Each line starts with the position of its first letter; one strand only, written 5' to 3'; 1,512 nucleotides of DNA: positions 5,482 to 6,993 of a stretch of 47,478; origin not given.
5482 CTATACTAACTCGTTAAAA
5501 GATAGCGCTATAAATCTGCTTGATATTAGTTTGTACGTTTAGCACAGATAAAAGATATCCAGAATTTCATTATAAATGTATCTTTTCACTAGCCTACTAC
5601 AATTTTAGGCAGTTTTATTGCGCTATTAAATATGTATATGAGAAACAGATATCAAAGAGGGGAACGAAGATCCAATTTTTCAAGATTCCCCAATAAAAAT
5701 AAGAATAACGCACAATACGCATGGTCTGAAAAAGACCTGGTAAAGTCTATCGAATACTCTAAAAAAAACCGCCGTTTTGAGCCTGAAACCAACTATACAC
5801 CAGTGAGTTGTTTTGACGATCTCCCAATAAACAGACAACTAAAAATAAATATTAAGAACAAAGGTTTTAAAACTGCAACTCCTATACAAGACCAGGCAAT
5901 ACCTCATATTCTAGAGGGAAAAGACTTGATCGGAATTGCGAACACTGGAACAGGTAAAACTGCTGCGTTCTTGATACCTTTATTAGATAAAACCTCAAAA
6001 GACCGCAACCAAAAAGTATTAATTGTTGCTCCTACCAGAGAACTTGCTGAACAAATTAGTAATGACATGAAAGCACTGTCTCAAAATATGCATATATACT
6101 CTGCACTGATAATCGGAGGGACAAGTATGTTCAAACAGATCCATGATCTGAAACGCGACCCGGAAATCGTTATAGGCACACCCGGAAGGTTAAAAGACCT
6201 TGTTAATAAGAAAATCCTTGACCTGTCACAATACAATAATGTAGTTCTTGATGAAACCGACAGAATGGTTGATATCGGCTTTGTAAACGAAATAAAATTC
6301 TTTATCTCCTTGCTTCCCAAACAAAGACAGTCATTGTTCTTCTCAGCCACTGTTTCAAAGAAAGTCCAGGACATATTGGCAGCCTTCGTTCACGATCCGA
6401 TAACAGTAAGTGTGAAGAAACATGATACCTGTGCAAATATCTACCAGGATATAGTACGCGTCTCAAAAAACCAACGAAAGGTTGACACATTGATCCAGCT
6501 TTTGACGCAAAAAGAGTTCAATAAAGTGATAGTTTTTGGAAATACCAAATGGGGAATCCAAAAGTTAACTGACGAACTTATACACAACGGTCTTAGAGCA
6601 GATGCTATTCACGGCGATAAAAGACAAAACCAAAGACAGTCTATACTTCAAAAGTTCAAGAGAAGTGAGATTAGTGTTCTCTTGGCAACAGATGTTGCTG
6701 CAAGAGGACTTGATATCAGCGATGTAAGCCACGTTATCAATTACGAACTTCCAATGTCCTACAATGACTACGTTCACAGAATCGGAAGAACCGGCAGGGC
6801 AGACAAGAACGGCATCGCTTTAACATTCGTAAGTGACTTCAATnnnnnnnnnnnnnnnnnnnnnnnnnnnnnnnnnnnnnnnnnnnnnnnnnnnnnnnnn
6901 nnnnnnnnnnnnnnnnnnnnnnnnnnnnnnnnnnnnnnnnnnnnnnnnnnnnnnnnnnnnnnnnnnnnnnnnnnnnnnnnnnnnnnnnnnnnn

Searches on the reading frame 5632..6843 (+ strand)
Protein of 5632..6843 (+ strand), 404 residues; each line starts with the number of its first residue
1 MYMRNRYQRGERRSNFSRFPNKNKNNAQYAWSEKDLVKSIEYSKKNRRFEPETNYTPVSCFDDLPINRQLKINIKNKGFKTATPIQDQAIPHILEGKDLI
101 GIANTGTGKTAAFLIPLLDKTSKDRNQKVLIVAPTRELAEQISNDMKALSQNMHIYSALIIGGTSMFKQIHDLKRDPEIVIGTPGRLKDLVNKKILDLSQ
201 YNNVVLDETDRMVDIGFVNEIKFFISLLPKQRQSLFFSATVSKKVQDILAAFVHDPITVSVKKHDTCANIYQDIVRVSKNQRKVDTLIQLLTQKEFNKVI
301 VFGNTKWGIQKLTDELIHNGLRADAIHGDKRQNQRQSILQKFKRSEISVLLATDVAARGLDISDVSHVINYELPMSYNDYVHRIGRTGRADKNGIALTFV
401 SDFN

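Call 96: search_solved_structures(query=window:5632-6843:+, max_evalue=0.00001)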
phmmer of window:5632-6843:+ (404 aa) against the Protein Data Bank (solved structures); distinct sequences matched with E-value up to 0.00001: 217 (the best 60 are shown).
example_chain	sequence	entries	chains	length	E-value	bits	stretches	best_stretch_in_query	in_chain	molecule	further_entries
5ivl_B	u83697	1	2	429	1.8e-84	287.2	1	60-401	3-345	DEAD-box ATP-dependent RNA helicase CshA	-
1hv8_A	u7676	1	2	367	1.2e-70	241.7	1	61-400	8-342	PUTATIVE ATP-DEPENDENT RNA HELICASE MJ0669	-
2db3_A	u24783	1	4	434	1.5e-70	241.4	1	56-400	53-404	ATP-dependent RNA helicase vasa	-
8ark_A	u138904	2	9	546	3.3e-69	237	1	56-402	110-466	ATP-dependent RNA helicase DBP2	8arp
4kbf_A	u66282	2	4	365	2.1e-67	231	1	61-396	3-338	Heat resistant RNA dependent ATPase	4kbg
8c6j_CD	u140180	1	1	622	7.8e-67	229.2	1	56-401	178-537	Probable ATP-dependent RNA helicase DDX41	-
2xb2_A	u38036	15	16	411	1.5e-66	228.2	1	33-401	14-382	EUKARYOTIC INITIATION FACTOR 4A-III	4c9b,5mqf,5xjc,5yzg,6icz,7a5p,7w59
2j0q_A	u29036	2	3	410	1.5e-66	228.2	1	33-401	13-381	ATP-DEPENDENT RNA HELICASE DDX48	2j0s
2hyi_C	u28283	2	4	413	1.5e-66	228.2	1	33-401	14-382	Probable ATP-dependent RNA helicase DDX48 | Eukaryotic initiation factor 4A-III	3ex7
7evo_E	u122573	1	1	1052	7.7e-66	225.9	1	59-402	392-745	RNA helicase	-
7znj_A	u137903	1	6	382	7.9e-66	225.9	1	52-401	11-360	Eukaryotic initiation factor 4A-III, N-terminally processed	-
6qdv_7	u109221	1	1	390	7.9e-66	225.9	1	52-401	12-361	Eukaryotic initiation factor 4A-III, N-terminally processed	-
2hxy_A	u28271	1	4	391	8.5e-66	225.7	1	52-401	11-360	Probable ATP-dependent RNA helicase DDX48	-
6y50_p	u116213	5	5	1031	1.2e-65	225.2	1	59-402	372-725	Probable ATP-dependent RNA helicase DDX46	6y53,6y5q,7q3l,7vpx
2i4i_A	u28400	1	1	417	1.3e-65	225.1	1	58-402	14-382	ATP-dependent RNA helicase DDX3X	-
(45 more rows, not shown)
